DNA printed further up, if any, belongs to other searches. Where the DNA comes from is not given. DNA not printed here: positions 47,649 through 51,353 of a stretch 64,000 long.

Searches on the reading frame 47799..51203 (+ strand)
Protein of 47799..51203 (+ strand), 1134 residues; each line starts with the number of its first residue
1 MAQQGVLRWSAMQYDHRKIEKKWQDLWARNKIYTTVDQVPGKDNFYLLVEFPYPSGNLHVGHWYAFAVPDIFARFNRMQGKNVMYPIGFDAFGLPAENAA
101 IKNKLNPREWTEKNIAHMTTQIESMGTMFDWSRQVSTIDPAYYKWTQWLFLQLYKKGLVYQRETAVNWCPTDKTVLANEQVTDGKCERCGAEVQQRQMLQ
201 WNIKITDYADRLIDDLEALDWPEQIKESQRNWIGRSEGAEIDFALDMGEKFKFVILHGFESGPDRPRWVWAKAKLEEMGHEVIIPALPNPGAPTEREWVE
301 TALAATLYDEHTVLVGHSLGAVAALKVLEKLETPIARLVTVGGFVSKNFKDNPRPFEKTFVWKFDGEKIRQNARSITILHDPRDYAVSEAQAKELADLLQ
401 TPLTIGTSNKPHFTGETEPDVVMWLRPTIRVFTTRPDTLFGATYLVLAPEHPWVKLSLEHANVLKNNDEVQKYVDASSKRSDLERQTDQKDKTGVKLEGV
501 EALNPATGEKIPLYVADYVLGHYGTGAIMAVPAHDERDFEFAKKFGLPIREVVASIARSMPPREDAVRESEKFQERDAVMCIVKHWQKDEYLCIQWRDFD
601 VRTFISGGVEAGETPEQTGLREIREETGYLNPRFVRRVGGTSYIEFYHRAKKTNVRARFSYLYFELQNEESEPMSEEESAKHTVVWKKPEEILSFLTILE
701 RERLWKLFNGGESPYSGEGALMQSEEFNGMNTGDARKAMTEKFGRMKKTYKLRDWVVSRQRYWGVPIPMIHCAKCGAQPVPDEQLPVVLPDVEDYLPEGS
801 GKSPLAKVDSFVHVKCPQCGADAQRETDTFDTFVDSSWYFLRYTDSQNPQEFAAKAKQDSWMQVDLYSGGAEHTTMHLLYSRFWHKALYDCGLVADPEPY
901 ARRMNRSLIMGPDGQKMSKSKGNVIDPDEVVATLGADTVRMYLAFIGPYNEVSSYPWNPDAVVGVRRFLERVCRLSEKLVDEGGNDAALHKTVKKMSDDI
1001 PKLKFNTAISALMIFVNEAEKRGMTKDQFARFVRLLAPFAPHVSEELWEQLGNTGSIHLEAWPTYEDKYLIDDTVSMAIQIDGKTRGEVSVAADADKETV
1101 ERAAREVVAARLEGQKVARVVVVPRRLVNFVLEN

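Call 6: search_protein_families(library=pfam, proteins=[window:47799-51203:+], max_evalue=0.001)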
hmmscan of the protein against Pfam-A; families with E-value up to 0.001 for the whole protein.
window:47799-51203:+ (1134 aa): 8 families
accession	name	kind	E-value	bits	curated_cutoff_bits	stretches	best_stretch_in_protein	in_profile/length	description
PF13603.12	tRNA-synt_1_2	-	1.1e-54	185.2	25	1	428-559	22-146/185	Leucyl-tRNA synthetase, editing domain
PF00133.28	tRNA-synt_1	-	2e-54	185.4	22.7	2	22-233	1-225/414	tRNA synthetases class I (I, L, M and V)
PF09334.17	tRNA-synt_1g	-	7.8e-38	130.7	20.1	2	50-195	6-148/391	tRNA synthetases class I (M)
PF08264.19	Anticodon_1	-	1.5e-20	74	25.1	1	988-1099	7-146/148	Anticodon-binding domain of tRNA ligase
PF00293.34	NUDIX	-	2e-12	47.7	21.1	1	578-692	5-118/134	NUDIX domain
PF12697.13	Abhydrolase_6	-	2.7e-07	31.9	26.3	1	254-433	2-152/217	Alpha/beta hydrolase family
PF06821.19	Ser_hydrolase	-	3.1e-05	24.4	22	1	254-405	2-147/172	Serine hydrolase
PF00561.26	Abhydrolase_1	-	7.6e-05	22.9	25.8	1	254-365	4-125/245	alpha/beta hydrolase fold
